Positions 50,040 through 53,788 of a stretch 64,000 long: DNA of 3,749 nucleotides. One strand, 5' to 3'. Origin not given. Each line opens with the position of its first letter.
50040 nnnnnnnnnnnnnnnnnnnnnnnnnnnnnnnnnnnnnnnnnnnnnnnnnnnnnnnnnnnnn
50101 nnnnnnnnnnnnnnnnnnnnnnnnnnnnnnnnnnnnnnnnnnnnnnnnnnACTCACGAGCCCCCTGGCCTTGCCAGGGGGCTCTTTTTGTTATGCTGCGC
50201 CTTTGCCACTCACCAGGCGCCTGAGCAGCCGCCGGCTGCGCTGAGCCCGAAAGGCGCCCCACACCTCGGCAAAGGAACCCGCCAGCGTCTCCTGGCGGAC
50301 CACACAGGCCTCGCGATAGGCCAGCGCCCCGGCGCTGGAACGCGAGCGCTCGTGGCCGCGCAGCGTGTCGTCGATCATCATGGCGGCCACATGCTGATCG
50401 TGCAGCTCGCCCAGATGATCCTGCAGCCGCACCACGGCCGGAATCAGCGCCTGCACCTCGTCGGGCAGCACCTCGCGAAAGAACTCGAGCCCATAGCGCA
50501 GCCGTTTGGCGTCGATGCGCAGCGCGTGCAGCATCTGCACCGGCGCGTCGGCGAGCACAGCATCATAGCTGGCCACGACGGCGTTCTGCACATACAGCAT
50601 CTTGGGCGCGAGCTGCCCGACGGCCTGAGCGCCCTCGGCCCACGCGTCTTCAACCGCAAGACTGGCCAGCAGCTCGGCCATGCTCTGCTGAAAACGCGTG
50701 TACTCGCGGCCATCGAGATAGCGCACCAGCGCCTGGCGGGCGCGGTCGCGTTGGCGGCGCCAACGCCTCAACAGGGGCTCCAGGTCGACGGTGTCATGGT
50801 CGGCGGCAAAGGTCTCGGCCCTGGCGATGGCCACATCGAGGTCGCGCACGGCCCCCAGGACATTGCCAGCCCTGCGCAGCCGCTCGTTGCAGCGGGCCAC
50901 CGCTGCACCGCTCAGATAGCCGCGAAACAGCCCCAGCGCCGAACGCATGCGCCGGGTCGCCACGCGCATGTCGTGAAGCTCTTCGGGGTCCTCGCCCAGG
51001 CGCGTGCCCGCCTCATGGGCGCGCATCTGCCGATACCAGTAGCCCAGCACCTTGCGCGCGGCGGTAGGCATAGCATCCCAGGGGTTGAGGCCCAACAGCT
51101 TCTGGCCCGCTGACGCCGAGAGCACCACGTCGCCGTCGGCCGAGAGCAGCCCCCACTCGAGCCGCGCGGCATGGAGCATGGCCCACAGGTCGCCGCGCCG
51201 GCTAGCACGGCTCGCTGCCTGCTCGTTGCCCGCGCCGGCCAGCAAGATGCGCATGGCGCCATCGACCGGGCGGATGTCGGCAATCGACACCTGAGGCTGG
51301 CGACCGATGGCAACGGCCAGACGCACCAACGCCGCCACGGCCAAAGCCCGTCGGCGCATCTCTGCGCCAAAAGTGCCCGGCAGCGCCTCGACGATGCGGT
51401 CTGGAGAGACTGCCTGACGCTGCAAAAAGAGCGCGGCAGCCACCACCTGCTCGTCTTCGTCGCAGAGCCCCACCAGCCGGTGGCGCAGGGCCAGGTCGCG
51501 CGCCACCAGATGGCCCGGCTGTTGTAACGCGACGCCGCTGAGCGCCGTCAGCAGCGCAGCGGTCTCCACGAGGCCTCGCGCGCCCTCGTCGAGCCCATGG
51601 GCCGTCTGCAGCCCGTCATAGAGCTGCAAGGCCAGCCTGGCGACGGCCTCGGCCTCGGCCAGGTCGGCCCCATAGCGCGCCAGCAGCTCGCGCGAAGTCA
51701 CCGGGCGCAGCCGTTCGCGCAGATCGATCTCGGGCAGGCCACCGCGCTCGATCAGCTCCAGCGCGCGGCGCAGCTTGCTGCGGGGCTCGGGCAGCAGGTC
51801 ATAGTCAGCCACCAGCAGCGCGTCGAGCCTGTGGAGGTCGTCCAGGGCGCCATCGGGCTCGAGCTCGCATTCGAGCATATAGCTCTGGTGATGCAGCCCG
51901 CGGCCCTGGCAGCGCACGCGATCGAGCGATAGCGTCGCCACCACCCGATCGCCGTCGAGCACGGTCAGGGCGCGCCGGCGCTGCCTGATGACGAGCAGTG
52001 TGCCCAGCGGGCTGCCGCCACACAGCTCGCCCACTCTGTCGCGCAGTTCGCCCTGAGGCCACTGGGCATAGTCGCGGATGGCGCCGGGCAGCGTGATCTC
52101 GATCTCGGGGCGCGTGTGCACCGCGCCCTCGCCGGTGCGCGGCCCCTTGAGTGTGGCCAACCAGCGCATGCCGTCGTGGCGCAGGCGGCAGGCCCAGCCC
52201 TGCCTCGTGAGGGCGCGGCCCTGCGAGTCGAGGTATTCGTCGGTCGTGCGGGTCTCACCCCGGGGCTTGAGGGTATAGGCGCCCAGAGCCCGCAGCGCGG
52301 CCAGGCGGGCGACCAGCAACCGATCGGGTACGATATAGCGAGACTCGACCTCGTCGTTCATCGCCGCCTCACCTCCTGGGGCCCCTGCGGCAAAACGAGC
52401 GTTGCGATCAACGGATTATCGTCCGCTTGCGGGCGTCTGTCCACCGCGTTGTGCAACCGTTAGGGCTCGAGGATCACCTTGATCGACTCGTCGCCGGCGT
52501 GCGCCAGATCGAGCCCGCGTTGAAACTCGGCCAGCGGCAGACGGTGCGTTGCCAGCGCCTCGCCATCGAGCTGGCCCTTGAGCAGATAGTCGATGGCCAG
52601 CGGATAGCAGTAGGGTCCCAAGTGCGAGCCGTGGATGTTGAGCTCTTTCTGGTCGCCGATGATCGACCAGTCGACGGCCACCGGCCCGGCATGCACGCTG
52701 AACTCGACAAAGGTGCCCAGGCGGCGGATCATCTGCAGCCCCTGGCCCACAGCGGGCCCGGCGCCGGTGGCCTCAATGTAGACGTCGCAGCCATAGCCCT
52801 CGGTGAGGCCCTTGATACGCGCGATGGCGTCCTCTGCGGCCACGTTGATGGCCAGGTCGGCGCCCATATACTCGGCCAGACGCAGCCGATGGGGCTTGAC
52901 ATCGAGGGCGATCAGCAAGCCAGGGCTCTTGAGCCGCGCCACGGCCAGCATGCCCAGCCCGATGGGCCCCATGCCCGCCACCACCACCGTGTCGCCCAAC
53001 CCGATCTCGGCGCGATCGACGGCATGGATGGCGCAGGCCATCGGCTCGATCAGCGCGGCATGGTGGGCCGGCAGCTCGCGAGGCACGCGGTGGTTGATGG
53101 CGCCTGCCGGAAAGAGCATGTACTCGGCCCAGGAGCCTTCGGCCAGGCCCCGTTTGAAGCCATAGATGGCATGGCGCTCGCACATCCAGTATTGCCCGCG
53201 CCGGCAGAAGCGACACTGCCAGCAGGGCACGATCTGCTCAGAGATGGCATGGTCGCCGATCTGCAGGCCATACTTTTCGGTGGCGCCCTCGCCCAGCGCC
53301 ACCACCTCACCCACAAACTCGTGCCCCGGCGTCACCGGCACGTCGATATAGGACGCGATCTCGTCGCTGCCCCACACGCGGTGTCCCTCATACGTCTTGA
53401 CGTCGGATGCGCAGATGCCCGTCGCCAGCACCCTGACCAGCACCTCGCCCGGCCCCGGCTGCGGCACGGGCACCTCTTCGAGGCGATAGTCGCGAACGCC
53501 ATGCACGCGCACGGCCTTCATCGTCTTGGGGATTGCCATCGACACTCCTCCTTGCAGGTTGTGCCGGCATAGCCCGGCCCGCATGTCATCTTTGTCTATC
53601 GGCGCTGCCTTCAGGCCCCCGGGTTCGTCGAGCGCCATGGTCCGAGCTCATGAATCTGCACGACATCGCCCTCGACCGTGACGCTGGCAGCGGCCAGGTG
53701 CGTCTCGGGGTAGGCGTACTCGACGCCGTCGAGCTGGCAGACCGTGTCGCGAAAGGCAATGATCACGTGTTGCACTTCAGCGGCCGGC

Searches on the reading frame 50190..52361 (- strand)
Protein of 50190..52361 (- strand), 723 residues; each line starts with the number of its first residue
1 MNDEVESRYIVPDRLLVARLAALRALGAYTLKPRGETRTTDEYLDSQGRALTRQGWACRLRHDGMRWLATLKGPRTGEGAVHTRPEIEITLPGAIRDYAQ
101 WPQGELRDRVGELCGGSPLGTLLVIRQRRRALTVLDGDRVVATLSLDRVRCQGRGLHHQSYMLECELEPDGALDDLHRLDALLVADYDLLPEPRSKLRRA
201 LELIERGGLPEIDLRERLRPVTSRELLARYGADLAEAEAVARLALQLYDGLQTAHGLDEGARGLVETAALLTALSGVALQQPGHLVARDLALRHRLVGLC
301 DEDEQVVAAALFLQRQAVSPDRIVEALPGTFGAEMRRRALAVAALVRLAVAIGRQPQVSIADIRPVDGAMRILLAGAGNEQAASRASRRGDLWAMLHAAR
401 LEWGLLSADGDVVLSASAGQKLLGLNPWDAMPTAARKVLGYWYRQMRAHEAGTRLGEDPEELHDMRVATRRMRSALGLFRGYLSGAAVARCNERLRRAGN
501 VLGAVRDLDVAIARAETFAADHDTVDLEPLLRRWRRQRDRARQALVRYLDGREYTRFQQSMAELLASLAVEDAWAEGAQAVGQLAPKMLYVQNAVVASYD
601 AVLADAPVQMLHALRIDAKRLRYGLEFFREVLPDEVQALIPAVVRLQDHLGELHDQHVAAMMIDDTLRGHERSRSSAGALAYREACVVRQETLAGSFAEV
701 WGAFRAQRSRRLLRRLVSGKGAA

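Call 20: search_protein_families(library=pfam, proteins=[window:50190-52361:-])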
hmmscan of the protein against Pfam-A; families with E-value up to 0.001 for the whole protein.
window:50190-52361:- (723 aa): 3 families
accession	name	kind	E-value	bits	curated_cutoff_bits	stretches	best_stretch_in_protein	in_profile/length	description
PF05235.19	CHAD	-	3.2e-53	181.5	25.6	1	443-662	7-226/228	CHAD domain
PF01928.26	CYTH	-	2.3e-08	34.5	23.2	1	4-176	3-156/179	CYTH domain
PF21447.3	Ppx-GppA_III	-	1.3e-05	25.6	27.3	1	219-357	2-137/177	Ppx/GppA phosphatase, domain III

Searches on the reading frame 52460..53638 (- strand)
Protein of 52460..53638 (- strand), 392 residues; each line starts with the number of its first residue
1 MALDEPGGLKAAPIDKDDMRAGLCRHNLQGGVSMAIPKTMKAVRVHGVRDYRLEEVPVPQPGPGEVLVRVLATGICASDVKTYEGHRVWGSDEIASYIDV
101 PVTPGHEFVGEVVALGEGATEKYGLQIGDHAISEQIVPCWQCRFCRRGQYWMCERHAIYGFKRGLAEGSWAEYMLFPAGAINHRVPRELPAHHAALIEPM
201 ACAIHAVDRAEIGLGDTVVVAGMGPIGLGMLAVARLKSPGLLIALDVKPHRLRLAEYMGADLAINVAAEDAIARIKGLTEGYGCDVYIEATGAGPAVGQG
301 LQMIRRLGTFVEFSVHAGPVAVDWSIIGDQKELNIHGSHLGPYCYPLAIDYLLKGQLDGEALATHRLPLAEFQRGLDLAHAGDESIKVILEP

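Call 20: search_protein_families(library=pfam, proteins=[window:52460-53638:-])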
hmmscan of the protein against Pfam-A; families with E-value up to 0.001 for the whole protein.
window:52460-53638:- (392 aa): 3 families
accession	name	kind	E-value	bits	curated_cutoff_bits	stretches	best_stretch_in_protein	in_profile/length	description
PF08240.17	ADH_N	-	2.1e-24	86.2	23.5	1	62-180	1-98/104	Alcohol dehydrogenase GroES-like domain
PF00107.32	ADH_zinc_N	-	2.7e-18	66.6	31.8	1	226-350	2-125/129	Zinc-binding dehydrogenase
PF16912.11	Glu_dehyd_C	-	5.3e-06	26.5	34.9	1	192-390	2-209/211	Glucose dehydrogenase C-terminus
